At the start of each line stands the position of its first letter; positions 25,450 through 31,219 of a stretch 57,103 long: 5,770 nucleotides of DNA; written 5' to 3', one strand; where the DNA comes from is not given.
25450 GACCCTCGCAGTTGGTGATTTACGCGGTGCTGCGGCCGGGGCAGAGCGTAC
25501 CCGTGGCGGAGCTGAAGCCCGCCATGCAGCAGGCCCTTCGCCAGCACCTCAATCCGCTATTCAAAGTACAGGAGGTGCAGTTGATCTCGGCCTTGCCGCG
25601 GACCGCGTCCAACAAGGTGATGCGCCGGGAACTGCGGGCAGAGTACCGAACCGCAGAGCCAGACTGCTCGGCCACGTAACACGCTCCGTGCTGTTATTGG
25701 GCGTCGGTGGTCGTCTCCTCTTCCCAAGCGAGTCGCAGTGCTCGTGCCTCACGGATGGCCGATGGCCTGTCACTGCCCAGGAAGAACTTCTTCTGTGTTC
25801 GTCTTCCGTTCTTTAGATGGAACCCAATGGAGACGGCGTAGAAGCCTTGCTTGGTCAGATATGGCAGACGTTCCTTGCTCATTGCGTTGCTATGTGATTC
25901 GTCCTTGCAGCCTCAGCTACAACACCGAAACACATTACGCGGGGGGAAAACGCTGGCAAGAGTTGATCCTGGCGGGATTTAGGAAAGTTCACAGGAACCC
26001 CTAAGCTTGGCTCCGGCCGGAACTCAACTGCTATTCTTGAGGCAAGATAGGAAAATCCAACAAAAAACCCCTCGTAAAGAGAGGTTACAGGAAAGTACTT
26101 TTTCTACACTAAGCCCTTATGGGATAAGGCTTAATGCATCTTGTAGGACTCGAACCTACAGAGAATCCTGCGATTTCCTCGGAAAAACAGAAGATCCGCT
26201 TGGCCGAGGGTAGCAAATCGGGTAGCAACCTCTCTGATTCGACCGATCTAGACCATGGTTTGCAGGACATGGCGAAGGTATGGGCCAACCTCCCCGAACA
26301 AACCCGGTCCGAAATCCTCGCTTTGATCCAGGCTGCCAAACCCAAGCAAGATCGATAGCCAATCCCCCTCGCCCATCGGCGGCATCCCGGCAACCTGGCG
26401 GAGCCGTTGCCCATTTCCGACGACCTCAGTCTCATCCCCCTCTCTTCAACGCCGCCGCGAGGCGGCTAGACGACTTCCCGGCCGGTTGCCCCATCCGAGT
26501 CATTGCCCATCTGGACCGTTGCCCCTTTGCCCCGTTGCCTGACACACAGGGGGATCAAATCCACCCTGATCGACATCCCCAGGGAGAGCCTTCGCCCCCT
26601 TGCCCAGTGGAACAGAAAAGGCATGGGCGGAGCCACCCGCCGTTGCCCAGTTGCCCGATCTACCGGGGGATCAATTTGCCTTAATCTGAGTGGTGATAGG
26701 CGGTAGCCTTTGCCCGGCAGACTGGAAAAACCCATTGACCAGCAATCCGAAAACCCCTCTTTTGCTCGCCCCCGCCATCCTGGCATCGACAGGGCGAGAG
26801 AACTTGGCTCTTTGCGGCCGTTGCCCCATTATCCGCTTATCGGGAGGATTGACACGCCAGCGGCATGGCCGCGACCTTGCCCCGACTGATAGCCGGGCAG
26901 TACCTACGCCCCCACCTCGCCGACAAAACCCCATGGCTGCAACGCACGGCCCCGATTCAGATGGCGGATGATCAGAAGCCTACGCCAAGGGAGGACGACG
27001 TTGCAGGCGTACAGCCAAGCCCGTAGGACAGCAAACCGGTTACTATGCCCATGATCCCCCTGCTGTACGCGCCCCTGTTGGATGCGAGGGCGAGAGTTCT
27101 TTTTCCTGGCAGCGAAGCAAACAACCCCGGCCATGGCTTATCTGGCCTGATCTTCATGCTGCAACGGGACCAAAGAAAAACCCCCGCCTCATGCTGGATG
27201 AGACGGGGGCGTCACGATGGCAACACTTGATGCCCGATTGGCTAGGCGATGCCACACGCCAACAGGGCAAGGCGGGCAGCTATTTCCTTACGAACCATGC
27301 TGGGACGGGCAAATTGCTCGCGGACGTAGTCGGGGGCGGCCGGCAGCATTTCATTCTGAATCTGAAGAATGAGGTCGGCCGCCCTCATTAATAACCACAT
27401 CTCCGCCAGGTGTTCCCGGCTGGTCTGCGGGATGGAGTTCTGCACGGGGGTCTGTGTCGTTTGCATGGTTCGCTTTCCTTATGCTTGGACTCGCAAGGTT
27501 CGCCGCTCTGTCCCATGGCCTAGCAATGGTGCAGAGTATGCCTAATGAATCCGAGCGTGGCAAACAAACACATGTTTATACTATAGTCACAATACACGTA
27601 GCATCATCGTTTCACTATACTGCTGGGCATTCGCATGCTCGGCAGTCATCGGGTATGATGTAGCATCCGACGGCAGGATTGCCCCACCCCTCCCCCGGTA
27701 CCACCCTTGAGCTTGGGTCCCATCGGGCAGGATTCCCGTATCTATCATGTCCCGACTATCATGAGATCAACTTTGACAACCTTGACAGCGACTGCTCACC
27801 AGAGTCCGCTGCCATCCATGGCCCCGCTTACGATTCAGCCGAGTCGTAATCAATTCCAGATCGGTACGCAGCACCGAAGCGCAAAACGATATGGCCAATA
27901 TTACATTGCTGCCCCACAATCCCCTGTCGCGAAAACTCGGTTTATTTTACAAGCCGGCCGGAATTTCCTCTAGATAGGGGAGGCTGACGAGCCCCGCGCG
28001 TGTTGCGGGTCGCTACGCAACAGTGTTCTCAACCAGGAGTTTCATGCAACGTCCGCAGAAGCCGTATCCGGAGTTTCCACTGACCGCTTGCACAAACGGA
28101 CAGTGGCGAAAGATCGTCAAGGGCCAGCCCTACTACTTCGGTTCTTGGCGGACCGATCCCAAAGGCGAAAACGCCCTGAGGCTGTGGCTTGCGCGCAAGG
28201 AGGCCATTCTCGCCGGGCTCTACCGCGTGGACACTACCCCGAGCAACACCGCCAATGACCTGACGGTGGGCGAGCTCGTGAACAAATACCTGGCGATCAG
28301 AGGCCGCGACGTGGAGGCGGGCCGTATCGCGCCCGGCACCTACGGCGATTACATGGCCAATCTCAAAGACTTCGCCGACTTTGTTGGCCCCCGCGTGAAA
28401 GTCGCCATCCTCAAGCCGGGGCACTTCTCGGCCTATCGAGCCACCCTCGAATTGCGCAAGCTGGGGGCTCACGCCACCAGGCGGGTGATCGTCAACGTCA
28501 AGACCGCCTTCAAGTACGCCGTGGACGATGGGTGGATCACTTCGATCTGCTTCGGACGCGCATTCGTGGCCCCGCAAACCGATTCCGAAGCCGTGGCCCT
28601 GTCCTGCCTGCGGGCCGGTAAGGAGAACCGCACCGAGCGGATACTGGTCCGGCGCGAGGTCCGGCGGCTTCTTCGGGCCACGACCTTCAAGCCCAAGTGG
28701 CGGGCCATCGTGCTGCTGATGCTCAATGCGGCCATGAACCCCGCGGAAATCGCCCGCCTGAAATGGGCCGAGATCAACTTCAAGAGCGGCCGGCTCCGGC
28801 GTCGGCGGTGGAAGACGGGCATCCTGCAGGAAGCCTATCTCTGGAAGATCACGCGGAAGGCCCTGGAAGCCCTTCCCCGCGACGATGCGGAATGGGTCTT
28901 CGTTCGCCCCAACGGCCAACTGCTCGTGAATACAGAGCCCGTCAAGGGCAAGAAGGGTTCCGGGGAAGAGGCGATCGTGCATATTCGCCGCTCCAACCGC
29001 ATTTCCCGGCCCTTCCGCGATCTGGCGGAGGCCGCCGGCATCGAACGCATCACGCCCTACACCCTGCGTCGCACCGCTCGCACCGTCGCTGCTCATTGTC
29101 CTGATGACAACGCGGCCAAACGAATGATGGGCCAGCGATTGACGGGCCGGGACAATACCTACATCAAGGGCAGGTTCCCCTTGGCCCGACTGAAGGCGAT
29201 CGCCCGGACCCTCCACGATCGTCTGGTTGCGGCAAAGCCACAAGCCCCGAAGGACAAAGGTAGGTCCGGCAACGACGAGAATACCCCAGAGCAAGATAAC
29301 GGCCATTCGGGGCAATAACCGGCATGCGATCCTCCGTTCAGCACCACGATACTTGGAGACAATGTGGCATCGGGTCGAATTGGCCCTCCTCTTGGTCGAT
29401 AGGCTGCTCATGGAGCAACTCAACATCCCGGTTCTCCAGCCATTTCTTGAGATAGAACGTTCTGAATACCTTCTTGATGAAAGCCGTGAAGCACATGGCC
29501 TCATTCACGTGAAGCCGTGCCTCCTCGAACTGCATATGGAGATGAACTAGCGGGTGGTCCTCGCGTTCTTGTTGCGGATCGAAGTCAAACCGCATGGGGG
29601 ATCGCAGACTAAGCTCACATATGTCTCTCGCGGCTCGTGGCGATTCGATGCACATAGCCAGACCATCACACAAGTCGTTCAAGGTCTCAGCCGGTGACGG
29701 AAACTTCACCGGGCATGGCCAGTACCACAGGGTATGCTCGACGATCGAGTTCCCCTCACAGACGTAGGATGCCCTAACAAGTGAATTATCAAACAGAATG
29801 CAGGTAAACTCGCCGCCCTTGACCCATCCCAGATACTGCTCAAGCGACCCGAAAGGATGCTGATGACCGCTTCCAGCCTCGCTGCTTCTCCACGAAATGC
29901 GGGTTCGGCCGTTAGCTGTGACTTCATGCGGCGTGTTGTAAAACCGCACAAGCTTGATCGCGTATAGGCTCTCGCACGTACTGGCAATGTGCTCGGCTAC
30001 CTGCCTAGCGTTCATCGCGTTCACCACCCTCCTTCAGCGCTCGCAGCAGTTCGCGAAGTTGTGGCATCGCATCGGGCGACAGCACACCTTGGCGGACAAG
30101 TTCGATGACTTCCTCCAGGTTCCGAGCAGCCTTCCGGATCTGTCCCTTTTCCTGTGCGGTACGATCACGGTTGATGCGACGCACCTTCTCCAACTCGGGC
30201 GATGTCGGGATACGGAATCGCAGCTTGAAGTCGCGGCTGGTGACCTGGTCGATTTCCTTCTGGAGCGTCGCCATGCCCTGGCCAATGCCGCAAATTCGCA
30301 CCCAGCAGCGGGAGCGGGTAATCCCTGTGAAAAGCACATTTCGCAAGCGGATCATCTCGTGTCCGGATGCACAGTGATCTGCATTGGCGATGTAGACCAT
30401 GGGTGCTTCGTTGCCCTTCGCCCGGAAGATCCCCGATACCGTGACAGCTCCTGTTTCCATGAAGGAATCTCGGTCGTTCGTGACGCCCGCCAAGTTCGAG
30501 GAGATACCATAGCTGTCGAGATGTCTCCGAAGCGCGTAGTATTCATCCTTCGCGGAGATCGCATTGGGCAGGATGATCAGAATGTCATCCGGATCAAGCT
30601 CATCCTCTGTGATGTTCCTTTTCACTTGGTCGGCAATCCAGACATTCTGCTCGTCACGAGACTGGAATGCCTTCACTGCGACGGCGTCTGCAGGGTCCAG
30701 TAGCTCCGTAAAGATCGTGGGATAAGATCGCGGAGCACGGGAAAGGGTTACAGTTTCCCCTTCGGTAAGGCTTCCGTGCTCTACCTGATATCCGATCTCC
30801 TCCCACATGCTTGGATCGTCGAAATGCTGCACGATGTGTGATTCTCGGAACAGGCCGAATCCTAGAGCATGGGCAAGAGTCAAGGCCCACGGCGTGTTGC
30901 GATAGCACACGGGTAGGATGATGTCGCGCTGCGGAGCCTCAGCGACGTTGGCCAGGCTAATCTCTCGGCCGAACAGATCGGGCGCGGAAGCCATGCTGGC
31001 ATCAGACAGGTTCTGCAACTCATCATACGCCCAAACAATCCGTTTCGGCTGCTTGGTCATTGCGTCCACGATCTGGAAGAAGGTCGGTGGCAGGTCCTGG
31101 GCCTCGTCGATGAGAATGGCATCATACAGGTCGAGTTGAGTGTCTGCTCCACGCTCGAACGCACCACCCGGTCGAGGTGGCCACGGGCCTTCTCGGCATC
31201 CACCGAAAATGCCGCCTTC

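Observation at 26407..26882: Strand-pure array of 13 TTGCC(C/T) hexamers in 476 bp of non-coding DNA beside an att-like junction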

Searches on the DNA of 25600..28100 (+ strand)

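Call 10: search_rna_families(source=window, start=25600, end=28100, threshold=evalue, max_evalue=10)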
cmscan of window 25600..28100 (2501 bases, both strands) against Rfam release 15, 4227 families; matches with E-value up to 10: 3.
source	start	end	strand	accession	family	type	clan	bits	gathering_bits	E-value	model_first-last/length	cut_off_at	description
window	26134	26197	+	RF04354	Plastid-ycf2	Cis-reg;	-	18.1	65.7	2.5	1-75/75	no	Plastid-ycf2 5UTR RNA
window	27173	27278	-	RF02837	anti-hemB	Gene; sRNA;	-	17.9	49.5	0.52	1-81/81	no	Burkholderia RNA 7 (anti-hemB)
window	26787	26891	+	RF01514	Afu_513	Gene; snRNA; snoRNA; CD-box;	-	13.2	48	9.7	1-103/103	no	A. fumigatus snoRNA Afu_513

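Call 108: search_dna_similar(query=window:26359-27240:+, collection=phages, mode=distant, max_evalue=0.01)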
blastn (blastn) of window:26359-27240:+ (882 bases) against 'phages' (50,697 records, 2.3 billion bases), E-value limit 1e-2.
No match.

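Call 109: search_dna_similar(query=window:26359-27240:+, collection=plasmids, mode=distant, max_evalue=0.01)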
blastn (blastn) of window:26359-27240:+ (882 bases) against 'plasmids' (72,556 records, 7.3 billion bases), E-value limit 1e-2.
No match.

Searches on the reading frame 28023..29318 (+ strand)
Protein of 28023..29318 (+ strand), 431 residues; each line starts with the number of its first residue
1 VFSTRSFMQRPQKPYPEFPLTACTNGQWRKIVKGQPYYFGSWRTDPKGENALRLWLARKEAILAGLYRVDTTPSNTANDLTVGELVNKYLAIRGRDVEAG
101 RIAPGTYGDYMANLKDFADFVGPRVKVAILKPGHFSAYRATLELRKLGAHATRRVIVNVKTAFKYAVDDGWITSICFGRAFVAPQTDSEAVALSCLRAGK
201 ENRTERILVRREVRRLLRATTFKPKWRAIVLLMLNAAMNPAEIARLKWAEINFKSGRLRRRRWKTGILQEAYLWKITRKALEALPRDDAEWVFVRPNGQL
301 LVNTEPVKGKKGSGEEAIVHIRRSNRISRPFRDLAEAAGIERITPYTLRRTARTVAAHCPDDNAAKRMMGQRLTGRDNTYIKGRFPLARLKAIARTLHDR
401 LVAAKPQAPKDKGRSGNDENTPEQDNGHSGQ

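Call 13: search_protein_families(library=pfam, proteins=[window:28023-29318:+], max_evalue=0.01)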
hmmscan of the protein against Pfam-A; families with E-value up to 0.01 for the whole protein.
window:28023-29318:+ (431 aa): 1 family
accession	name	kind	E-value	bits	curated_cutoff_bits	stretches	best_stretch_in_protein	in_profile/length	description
PF00589.27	Phage_integrase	-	1.2e-08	35.3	27.1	1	211-354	6-138/172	Phage integrase family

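Call 16: find_encoding_contigs(protein=window:28023-29318:+, flank=10000, max_places=10)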
Protein window:28023-29318:+ (431 aa): no gene with exactly this product is on record in the collection.

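Call 18: find_related_loci(query=window:28023-29318:+, collection=genome_contigs, flank=10000)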
Query window:28023-29318:+ (431 aa) in genome_contigs; peptide patterns used: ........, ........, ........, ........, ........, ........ (x = any residue, [..] = any of these).
40 stretches matched a pattern, but none encodes a relative of the query by tblastn (E <= 1e-3).

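Call 19: find_homologous_proteins(query=window:28023-29318:+, max_evalue=0.00001)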
Query window:28023-29318:+ (431 aa): 29 proteins with E <= 0.00001 among 8000 candidates.
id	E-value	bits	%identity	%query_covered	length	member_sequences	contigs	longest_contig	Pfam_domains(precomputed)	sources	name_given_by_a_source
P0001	8.0e-286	966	100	98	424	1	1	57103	PF00589.28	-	-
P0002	3.7e-166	572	64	92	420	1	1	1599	PF00589.28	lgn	-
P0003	3.1e-159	549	61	97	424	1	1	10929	PF00589.28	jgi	jgi:integrase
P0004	5.4e-156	538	61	94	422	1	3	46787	PF00589.28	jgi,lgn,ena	-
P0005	1.0e-154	534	61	94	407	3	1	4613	PF00589.28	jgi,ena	-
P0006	8.9e-152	524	60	93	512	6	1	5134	PF13392.13,PF00589.28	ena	-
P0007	2.4e-145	503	59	93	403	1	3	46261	PF00589.28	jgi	jgi:integrase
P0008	2.7e-138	480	58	93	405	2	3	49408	PF00589.28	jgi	jgi:integrase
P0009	3.3e-138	480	55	94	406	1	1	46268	PF00589.28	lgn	-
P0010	2.4e-136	473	57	91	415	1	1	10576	PF00589.28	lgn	-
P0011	7.2e-131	455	55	93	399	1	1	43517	PF00589.28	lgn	-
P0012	2.5e-127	444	53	92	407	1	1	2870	PF00589.28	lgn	-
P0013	4.1e-126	440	53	91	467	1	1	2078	PF00589.28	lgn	-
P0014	2.0e-124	434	52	93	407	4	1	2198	PF00589.28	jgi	-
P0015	6.8e-124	432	55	93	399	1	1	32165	PF00589.28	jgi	jgi:integrase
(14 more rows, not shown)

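Call 20: find_encoding_contigs(protein=P0004, flank=10000, max_places=3)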
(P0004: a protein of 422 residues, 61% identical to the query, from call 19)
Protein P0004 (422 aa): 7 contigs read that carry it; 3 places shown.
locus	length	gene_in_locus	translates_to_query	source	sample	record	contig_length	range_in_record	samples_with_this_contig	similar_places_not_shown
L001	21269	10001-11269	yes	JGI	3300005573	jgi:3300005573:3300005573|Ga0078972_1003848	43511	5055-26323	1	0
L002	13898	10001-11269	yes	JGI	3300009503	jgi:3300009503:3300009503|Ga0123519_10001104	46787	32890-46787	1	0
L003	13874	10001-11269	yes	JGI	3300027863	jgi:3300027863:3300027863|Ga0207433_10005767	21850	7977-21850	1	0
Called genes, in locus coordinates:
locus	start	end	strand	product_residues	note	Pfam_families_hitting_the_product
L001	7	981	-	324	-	PF13479:AAA_24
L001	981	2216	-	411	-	PF12705:PDDEXK_1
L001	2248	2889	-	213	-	-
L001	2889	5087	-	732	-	PF01612:DNA_pol_A_exo1, PF00476:DNA_pol_A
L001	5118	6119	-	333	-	-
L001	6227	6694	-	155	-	-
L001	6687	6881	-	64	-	-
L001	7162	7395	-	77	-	-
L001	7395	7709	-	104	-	-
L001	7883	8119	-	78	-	-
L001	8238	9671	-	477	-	PF02518:HATPase_c (weak), PF13589:HATPase_c_3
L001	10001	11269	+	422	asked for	PF00589:Phage_integrase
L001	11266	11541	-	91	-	PF12728:HTH_17, PF00376:MerR (weak)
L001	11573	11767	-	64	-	-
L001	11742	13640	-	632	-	PF01555:N6_N4_Mtase (weak), PF01170:UPF0020 (faint)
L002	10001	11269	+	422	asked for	PF00589:Phage_integrase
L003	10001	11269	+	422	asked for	PF00589:Phage_integrase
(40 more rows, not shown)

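Call 21: find_encoding_contigs(protein=P0007, flank=10000, max_places=3)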
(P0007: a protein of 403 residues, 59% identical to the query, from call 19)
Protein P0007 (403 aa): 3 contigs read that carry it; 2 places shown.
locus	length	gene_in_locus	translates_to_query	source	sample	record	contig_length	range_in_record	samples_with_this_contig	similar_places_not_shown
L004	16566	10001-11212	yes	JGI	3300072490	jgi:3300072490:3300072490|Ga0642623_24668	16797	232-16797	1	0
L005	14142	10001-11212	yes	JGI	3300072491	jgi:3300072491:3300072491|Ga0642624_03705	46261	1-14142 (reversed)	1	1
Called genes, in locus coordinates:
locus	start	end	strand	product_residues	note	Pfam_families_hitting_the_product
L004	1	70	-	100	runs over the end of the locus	?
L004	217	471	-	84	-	-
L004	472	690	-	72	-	-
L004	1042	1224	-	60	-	-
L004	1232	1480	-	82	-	-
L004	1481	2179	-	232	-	-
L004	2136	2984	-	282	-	-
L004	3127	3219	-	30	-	-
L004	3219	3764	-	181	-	PF00476:DNA_pol_A (weak)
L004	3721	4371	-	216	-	-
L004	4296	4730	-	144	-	-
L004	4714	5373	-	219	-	-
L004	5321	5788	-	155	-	-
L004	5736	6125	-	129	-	-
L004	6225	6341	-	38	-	-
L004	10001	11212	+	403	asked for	PF00589:Phage_integrase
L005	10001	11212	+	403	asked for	PF00589:Phage_integrase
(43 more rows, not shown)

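Call 22: find_encoding_contigs(protein=P0008, flank=10000, max_places=3)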
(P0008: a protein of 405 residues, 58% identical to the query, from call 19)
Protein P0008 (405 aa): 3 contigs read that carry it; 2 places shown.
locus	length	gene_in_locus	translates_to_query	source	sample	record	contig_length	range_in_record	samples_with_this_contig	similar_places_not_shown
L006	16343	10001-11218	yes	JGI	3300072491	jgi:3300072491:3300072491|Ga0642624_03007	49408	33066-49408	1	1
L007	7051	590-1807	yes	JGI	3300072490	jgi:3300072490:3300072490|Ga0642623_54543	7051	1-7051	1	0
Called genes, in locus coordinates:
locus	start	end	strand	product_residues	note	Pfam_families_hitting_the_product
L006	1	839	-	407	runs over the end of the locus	PF12705:PDDEXK_1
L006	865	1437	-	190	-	-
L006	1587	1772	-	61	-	-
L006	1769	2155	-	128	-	PF02945:Endonuclease_7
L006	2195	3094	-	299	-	PF01555:N6_N4_Mtase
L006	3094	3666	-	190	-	PF00929:RNase_T, PF16473:Rv2179c-like (weak)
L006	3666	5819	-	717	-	PF00476:DNA_pol_A (faint)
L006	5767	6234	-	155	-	-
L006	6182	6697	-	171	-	-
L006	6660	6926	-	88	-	-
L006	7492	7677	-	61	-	-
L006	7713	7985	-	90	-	-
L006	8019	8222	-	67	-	-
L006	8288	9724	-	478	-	PF02518:HATPase_c, PF13589:HATPase_c_3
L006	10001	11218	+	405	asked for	PF00589:Phage_integrase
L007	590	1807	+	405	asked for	PF00589:Phage_integrase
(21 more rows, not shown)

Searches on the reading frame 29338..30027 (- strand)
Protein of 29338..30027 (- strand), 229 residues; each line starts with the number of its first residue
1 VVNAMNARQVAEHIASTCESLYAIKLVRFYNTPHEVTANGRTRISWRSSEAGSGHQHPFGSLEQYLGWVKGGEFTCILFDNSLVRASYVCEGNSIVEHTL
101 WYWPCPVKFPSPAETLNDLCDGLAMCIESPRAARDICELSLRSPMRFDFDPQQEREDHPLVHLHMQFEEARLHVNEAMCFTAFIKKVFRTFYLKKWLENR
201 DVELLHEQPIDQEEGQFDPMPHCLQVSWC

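Call 13: search_protein_families(library=pfam, proteins=[window:29338-30027:-], max_evalue=0.01)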
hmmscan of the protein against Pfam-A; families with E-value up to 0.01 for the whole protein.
window:29338-30027:- (229 aa): 1 family
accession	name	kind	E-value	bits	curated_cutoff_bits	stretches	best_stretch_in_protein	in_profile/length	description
PF10053.14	DUF2290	-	6.5e-33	114.3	25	1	27-211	2-185/204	Uncharacterized conserved protein (DUF2290)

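Call 115: search_protein_families(library=padloc, proteins=[window:29338-30027:-], max_evalue=0.001)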
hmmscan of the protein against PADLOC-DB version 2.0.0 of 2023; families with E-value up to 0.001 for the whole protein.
window:29338-30027:- (229 aa): 2 families
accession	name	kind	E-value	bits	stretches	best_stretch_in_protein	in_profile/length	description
PDLC02998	DUF2290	-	1.7e-32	110.6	1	27-202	2-171/195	-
PDLC02999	DUF2290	-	1.2e-13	49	1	5-195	2-189/222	-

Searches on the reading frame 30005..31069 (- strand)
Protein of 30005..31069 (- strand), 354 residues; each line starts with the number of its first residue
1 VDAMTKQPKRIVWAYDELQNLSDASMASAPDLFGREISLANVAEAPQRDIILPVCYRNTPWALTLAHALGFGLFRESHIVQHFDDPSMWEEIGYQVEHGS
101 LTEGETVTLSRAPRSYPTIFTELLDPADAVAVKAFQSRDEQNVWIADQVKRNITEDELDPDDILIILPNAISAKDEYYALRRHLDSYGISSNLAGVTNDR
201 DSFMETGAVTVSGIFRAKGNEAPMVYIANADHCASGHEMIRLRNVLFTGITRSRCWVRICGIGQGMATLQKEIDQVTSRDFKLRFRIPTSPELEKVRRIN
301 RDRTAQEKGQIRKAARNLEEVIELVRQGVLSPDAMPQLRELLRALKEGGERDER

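Call 13: search_protein_families(library=pfam, proteins=[window:30005-31069:-], max_evalue=0.01)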
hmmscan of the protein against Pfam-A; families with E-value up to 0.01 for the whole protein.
window:30005-31069:- (354 aa): 1 family
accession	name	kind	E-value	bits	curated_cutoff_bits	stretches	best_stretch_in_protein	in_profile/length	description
PF13538.12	UvrD_C_2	-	4.6e-11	42.9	27.4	1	209-259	2-51/52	UvrD-like helicase C-terminal domain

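Call 115: search_protein_families(library=padloc, proteins=[window:30005-31069:-], max_evalue=0.001)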
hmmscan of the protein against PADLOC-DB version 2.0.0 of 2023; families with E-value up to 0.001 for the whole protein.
window:30005-31069:- (354 aa): 1 family
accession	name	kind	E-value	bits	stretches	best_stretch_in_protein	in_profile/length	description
PDLC03002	Helicase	-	1.4e-113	378.5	1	4-337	353-694/707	-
